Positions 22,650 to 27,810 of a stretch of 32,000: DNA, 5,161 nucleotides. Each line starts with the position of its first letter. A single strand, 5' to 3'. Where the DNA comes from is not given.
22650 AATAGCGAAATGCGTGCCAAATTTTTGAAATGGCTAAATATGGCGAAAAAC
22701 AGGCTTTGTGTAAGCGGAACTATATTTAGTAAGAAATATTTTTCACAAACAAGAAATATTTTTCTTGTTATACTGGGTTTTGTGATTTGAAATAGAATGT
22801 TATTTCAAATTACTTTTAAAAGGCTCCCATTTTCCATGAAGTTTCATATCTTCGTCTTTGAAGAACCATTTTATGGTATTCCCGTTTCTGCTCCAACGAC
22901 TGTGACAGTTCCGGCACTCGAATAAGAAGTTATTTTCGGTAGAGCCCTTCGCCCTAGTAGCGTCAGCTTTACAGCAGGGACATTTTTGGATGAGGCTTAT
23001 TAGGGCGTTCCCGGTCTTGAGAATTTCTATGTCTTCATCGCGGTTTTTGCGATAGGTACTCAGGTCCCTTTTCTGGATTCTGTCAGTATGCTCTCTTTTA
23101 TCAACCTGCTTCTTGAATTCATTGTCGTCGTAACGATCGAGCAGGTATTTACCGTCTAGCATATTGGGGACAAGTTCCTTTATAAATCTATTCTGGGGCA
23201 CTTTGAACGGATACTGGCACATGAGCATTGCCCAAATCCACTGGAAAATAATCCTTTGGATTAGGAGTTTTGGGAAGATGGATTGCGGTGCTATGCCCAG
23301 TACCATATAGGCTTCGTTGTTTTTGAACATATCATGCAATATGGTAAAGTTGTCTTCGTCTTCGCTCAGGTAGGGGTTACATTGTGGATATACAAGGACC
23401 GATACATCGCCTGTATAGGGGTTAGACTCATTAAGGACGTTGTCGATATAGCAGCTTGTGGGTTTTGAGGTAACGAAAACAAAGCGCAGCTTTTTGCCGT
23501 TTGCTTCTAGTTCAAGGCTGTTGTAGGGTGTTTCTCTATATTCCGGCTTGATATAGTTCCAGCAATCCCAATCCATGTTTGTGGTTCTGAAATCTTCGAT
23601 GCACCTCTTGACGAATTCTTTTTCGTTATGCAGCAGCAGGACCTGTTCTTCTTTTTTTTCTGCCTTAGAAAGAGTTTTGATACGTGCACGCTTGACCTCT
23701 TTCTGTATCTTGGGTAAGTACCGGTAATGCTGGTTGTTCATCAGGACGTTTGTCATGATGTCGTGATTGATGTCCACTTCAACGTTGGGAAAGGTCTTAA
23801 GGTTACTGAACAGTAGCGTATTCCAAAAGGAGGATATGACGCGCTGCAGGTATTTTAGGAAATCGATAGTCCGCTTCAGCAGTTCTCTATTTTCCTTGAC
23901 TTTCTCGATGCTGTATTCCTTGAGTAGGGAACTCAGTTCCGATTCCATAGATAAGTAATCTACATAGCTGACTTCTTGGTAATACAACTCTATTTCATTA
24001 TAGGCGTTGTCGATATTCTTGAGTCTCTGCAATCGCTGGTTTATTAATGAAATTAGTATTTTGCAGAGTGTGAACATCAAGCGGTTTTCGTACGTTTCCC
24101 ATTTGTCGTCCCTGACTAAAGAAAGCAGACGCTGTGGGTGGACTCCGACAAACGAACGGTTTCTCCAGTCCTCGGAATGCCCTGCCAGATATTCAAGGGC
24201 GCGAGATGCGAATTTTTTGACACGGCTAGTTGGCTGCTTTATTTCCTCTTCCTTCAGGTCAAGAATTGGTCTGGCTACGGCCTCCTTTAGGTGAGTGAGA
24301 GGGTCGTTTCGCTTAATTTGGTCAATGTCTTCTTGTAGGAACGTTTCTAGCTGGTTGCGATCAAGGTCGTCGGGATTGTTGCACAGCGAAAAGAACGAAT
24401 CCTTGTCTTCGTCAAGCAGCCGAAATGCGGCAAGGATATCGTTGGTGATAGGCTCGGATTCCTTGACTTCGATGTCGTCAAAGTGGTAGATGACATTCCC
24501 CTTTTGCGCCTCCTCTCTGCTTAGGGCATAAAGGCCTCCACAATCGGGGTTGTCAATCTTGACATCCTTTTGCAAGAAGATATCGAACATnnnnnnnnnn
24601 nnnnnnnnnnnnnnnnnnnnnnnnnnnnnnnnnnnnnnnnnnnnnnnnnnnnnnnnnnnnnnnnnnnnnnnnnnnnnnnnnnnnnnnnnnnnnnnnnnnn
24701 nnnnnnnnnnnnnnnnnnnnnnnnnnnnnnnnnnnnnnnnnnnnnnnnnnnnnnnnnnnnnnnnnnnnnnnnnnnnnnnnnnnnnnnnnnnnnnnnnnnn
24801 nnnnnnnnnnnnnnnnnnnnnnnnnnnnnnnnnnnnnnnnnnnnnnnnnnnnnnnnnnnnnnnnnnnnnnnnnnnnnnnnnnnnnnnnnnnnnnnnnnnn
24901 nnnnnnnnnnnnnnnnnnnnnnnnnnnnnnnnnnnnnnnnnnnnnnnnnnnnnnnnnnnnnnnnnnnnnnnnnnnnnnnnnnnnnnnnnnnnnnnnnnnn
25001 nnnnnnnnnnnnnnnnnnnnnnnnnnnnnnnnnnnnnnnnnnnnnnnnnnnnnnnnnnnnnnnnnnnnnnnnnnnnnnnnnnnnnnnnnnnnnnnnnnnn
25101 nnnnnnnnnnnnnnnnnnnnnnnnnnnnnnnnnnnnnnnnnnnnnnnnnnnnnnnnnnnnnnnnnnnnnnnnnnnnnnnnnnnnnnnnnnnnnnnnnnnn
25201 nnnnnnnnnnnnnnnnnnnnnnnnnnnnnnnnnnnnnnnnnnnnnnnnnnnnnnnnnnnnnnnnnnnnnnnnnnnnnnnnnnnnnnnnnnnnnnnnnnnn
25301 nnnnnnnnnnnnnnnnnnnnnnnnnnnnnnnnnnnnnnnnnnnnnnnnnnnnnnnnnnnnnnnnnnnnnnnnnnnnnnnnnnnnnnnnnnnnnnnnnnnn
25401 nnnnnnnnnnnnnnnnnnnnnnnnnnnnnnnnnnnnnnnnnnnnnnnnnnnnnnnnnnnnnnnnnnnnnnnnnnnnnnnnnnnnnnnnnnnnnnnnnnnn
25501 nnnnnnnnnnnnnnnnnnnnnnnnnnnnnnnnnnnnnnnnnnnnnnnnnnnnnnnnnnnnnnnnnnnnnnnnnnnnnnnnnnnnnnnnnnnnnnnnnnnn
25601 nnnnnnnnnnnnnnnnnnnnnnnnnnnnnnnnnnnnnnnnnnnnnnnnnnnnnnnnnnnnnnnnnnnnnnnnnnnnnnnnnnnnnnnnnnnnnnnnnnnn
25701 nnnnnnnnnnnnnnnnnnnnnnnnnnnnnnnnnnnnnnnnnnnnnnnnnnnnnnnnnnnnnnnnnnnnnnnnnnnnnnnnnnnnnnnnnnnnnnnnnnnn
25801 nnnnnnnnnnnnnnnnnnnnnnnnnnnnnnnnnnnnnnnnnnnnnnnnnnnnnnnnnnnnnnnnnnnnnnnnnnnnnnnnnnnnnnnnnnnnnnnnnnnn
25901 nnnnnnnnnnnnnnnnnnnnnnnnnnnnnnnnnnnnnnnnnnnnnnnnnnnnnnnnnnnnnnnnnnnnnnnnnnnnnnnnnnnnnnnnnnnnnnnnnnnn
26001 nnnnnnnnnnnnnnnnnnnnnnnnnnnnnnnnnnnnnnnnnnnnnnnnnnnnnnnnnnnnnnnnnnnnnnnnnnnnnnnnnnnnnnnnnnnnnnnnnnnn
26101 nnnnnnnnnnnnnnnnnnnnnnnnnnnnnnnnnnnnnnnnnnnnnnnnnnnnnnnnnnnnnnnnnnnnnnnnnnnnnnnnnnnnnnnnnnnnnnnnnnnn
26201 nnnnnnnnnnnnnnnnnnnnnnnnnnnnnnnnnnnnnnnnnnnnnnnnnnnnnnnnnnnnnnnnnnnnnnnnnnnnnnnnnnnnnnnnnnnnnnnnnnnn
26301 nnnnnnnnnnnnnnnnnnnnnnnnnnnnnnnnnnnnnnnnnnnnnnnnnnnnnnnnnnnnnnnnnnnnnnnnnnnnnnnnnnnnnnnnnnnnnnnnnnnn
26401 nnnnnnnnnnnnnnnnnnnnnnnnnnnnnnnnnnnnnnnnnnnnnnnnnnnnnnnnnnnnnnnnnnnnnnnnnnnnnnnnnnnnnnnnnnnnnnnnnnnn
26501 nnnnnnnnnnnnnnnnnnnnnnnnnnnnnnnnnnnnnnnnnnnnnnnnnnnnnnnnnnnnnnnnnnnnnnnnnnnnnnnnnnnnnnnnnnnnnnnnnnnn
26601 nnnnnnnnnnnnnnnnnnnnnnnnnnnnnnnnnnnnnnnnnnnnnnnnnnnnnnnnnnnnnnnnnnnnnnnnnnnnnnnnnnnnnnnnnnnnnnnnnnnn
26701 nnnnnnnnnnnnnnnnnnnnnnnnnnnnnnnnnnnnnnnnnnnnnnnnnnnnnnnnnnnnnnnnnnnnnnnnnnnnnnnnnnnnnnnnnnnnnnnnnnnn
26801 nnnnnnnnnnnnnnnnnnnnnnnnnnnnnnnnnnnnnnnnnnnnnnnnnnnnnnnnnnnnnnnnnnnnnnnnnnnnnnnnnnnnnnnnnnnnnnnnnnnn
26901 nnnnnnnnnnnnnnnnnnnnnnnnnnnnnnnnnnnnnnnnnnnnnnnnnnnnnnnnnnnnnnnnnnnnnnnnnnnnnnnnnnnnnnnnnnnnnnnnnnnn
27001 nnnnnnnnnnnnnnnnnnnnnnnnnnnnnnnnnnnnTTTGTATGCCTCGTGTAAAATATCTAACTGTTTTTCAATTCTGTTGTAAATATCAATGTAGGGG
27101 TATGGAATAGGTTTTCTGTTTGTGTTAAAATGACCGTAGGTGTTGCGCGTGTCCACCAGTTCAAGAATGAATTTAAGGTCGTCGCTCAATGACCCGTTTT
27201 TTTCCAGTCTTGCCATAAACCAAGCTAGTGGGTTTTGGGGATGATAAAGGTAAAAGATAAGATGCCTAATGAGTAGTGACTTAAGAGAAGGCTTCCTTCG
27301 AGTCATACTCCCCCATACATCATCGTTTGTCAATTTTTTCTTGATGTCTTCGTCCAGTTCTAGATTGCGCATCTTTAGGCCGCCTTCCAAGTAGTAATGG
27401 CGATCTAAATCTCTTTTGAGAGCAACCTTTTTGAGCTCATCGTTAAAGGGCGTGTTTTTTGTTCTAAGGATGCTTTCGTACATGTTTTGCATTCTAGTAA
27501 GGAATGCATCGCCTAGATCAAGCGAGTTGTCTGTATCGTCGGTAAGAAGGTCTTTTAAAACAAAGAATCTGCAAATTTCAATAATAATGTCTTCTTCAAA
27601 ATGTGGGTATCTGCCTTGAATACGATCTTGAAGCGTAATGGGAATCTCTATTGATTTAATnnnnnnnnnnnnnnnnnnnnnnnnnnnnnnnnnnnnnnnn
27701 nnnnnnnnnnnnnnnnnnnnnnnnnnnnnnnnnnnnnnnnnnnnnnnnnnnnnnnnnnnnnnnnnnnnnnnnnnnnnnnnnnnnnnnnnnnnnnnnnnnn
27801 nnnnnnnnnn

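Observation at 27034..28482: Separate subunit ending in a HEPN-type Rx4H motif, inserted between the helicase and the GTPase genes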

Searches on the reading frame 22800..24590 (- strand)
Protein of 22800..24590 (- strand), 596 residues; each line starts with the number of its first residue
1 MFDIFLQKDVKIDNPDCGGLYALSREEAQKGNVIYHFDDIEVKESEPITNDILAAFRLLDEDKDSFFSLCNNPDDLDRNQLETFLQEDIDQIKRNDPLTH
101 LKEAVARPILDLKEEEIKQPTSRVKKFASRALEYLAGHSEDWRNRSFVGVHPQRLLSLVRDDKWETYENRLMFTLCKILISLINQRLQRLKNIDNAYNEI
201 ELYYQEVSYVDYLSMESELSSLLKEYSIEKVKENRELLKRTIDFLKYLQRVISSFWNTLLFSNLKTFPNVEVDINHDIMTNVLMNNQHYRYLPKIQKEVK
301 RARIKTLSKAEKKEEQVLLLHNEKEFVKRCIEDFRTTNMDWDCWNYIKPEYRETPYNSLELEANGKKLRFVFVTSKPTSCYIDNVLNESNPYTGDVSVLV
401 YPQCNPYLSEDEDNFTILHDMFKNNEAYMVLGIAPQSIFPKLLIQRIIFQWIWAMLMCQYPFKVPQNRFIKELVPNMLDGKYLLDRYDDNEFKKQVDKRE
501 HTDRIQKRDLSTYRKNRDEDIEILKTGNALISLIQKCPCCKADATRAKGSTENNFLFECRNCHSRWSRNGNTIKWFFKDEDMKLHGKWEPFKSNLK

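Call 5: search_protein_families(library=pfam, proteins=[window:22800-24590:-], max_evalue=0.1)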
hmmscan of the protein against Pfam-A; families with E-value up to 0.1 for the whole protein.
window:22800-24590:- (596 aa): 0 families

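Call 6: search_protein_families(library=padloc, proteins=[window:22800-24590:-], max_evalue=0.1)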
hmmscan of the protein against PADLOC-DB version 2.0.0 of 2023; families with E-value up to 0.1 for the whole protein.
window:22800-24590:- (596 aa): 0 families

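Call 7: search_protein_families(library=ncbifam, proteins=[window:22800-24590:-], max_evalue=0.1)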
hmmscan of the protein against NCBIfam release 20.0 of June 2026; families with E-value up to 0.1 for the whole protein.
window:22800-24590:- (596 aa): 1 family
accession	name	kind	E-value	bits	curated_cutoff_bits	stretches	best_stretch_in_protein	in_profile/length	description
NF004964.0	PRK06310.1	equivalog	0.012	15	236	1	191-332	72-209/250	DNA polymerase III subunit epsilon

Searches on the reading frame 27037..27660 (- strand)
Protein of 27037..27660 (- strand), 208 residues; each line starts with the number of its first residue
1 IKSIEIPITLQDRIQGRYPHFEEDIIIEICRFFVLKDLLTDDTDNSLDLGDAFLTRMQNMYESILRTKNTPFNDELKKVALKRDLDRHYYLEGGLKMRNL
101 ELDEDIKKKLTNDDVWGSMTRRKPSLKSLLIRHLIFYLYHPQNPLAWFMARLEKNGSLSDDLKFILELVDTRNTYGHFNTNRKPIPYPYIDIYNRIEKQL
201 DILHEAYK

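Call 48: find_homologous_proteins(query=A3, max_evalue=0.01)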
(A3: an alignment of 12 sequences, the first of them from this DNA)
Query A3 (12 sequences) (208 aa, profile of the alignment): 3 proteins with E <= 0.01 among 3273 candidates.
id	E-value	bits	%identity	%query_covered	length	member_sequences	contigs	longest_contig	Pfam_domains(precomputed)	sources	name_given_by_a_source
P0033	5.5e-30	123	81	54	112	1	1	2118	-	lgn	-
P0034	1.6e-25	108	26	29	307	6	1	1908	-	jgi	-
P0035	8.7e-15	73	26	29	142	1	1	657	-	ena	-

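Call 49: search_solved_structures(query=A3, max_evalue=10, show_alignments=3)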
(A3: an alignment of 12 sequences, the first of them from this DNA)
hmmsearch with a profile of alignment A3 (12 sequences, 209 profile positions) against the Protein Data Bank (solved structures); distinct sequences matched with E-value up to 10: 6.
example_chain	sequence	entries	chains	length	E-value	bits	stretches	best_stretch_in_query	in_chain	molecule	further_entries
5n6i_A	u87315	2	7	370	0.13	15.1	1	21-69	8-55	Cyclic GMP-AMP synthase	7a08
6x59_K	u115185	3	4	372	0.13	15.1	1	21-69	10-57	Cyclic GMP-AMP synthase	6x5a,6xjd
4ley_A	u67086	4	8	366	0.15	14.9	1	21-69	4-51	Cyclic GMP-AMP synthase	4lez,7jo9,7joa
7buj_A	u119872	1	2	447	0.19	14.6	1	21-69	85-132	Cyclic GMP-AMP synthase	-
7bum_A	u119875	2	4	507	0.24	14.3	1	21-69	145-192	Cyclic GMP-AMP synthase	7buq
30lm_A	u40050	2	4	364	0.32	13.8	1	22-69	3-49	Cyclic GMP-AMP synthase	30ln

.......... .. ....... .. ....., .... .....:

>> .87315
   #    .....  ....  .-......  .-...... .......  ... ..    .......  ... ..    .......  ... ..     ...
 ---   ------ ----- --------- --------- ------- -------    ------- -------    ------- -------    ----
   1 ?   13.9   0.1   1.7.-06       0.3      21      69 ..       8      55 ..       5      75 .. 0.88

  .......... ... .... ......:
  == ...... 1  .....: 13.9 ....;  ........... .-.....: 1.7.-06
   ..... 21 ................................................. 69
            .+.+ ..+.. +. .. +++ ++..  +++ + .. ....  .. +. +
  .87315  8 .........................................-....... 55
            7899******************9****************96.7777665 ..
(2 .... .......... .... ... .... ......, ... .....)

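Call 57: predict_structure(alignment_id=A3)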
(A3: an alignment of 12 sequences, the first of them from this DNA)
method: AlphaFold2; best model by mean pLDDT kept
length: 208 residues; sequences in the alignment: 12
mean_pLDDT: 87.3   pTM: 0.86
mean pLDDT of the five models: 87.3, 87.3, 87.1, 86.4, 86.4
residues with pLDDT >= 90: 123; 70-90: 68; 50-70: 17; < 50: 0
segments of 3 or more residues with pLDDT < 50: none
pLDDT, mean of each block of 10 residues (from residue 1): 77 95 93 86 66 91 89 81 89 95 92 87 91 93 91 94 94 69 82 94 86
secondary structure, 60 per line:
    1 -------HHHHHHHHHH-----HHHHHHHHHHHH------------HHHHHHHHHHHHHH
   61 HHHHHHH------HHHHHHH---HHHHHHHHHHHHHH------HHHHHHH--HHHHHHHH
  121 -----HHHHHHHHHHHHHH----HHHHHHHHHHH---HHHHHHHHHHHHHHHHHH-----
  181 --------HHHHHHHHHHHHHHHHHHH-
elements in order: H8-17 H23-34 H47-67 H74-80 H84-97 H104-110 H113-120 H126-139 H144-154 H158-175 H189-207

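Call 59: fold_search(model_id=the predicted structure, library=pdb)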
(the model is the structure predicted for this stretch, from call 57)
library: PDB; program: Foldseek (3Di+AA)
matches with E <= 10: 287; with E <= 0.001: 0
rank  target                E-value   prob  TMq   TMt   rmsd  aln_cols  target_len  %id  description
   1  9k82_A                5.7e-01  0.16  0.20  0.21  14.3       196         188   13  Cryo-EM structure of designed zinc-induced filament Fiber-n5-Zn1-HEHE-917 (released 2025-10-29)
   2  2ap3                  9.1e-01  0.06  0.15  0.16  21.0       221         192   15  1.6 A Crystal Structure of a Conserved Protein of Unknown Function from Staphylococcus aureus (released 2005-09-27)
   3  9jr3_R                1.2e+00  0.13  0.27  0.18  15.9       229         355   12  Cryo-EM structure of PTH-PTH1R-Gq (tilted state) (released 2024-10-16)
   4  4uos                  1.2e+00  0.08  0.17  0.18  19.8       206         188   13  Thermodynamic hyperstability in parametrically designed helical bundles (released 2014-11-05)
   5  9b5y_R                1.3e+00  0.12  0.26  0.23  16.4       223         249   11  Cryo-EM structure of the LAPTH-bound PTH1R in complex with Gq (released 2025-03-19)
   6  7p00_R                1.3e+00  0.05  0.16  0.13  21.0       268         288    9  Human Neurokinin 1 receptor (NK1R) substance P Gq chimera (mGsqi) complex (released 2021-12-15)
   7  4qil_B                1.4e+00  0.13  0.27  0.21  14.5       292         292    7  Crystal structure of the ROQ domain of human Roquin in complex with the Hmg19 stem-loop RNA (released 2014-07-16)
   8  6s2v_C                1.5e+00  0.06  0.17  0.12  21.4       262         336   12  Structure of the N-terminal catalytic region of T. thermophilus Rel (released 2020-07-08)
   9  7upq_J                1.8e+00  0.14  0.27  0.28  19.7       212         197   19  Crystal structure of designed heterotrimeric assembly DHT03_1arm_A21/B/C (released 2022-12-14)
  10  4z31_B                1.9e+00  0.08  0.23  0.18  17.5       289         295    8  Crystal structure of the RC3H2 ROQ domain in complex with stem-loop and double-stranded forms of RNA (released 2015-10-14)
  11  7rg9_R                2.1e+00  0.06  0.21  0.18  17.4       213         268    9  cryo-EM of human Glucagon-like peptide 1 receptor GLP-1R in apo form (released 2022-04-13)
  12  7uni_D                2.1e+00  0.05  0.16  0.14  14.8       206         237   10  De novo designed chlorophyll dimer protein with Zn pheophorbide a methyl ester, SP2-ZnPPaM (released 2023-04-19)
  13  5q10_A                2.1e+00  0.03  0.14  0.14  17.5       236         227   12  Ligand binding to FARNESOID-X-RECEPTOR (released 2017-07-05)
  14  6cq8_A                2.1e+00  0.03  0.13  0.12  22.2       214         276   14  K2P2.1(TREK-1):ML335 complex (released 2018-03-28)
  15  5cwp                  2.2e+00  0.10  0.24  0.23  19.8       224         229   11  Crystal structure of de novo designed helical repeat protein DHR79 (released 2015-12-16)
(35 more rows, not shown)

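Call 66: fold_search(model_id=the predicted structure, library=viral)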
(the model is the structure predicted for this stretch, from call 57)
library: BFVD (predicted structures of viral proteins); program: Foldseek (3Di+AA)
matches with E <= 10: 224; with E <= 0.001: 0
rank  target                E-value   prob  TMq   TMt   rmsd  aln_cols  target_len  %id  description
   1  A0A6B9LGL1            8.0e-01  0.08  0.13  0.13  16.9       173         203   10  Uncharacterized protein [Flavobacterium phage vB_FspS_stinky9-1]
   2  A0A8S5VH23            9.2e-01  0.06  0.16  0.14  17.7       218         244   12  Uncharacterized protein [Myoviridae sp. ctkfK18]
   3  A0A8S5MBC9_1          1.1e+00  0.10  0.22  0.05  27.1       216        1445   15  L,D-TPase catalytic domain-containing protein [Podoviridae sp. ct53O25]
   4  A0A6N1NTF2            1.3e+00  0.04  0.15  0.14  19.4       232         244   13  Putative orfan [Tupanvirus soda lake]
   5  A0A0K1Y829            1.4e+00  0.04  0.16  0.06  17.0       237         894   15  (no name in the UniProt tables at hand)
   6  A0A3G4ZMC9            1.6e+00  0.25  0.37  0.36  13.2       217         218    9  Hemolysin III [Terrestrivirus sp.]
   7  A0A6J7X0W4            1.6e+00  0.04  0.14  0.13  20.9       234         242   10  Terminase small subunit [uncultured Caudovirales phage]
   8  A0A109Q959            1.6e+00  0.04  0.15  0.07  19.8       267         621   12  Protein Rta [Vespertilionid gammaherpesvirus 1]
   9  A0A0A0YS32            1.6e+00  0.03  0.13  0.13  27.3       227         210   11  Uncharacterized protein [Erwinia phage phiEa2809]
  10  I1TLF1                1.8e+00  0.03  0.13  0.04  37.2       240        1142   10  Tail length tape measure protein [Bacillus phage PBC1]
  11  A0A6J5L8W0            1.9e+00  0.10  0.23  0.16  18.5       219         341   11  Flagellar basal-body/hook protein, C-terminal domain containing protein [uncultured Caudovirales phage]
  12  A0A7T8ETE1            2.0e+00  0.05  0.13  0.14  14.7       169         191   11  (no name in the UniProt tables at hand)
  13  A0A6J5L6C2            2.0e+00  0.04  0.13  0.14  15.9       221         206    9  Uncharacterized protein [uncultured Caudovirales phage]
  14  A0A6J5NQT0            2.2e+00  0.07  0.14  0.14  13.1       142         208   13  Uncharacterized protein [uncultured Caudovirales phage]
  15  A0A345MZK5            2.2e+00  0.06  0.17  0.15  24.2       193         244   15  (no name in the UniProt tables at hand)
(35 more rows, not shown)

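Call 90: search_solved_structures(query=A4, max_evalue=10, show_alignments=3)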
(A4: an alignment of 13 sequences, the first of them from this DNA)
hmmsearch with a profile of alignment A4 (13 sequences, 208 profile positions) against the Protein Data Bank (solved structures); distinct sequences matched with E-value up to 10: 2.
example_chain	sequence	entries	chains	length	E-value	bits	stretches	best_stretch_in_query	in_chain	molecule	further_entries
6bzt_A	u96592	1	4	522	0.4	13.5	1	59-152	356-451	Halogenase PltM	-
6bza_A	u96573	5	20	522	0.4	13.5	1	59-152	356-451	Halogenase PltM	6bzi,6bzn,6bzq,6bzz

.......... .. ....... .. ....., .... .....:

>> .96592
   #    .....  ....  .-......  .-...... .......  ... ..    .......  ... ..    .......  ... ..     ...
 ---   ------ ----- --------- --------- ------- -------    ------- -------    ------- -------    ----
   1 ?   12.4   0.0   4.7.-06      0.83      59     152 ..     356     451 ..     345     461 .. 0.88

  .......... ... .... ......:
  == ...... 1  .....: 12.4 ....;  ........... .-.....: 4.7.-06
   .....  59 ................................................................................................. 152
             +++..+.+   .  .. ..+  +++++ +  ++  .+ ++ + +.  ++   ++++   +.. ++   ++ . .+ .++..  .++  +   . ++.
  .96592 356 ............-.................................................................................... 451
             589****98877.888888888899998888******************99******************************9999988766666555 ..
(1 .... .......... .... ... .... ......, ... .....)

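Call 91: search_protein_families(library=pfam, alignment_id=A4, max_evalue=1)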
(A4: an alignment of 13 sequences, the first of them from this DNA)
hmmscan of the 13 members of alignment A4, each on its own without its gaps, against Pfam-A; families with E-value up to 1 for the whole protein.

A. member 1, seq(208 aa): 1 family
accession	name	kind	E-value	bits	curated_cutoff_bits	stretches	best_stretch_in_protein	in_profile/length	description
PF18739.6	HEPN_Apea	-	0.014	16.3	24.4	1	122-196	53-115/136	Apea-like HEPN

B. families by the number of members that match (of 13 scanned): 12 families
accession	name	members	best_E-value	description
PF18739.6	HEPN_Apea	5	0.011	Apea-like HEPN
PF18731.6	HEPN_Swt1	1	0.0038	Swt1-like HEPN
PF02845.22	CUE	1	0.016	CUE domain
PF15960.10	DUF4763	1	0.019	Domain of unknown function (DUF4763)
PF18735.6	HEPN_RiboL-PSP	1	0.02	RiboL-PSP-HEPN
PF18737.6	HEPN_MAE_28990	1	0.043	MAE_28990/MAE_18760-like HEPN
PF00790.25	VHS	1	0.053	VHS domain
PF17242.7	DUF5315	1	0.13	Disordered region of unknown function (DUF5315)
PF09506.15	Salt_tol_Pase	1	0.13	Glucosylglycerol-phosphate phosphatase (Salt_tol_Pase)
PF05075.19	DUF684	1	0.13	Protein of unknown function (DUF684)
PF21111.3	CDI_toxin_EC869_like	1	0.14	CDI toxin restriction endonuclease-like domain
PF12358.13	DUF3644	1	0.15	Domain of unknown function (DUF3644)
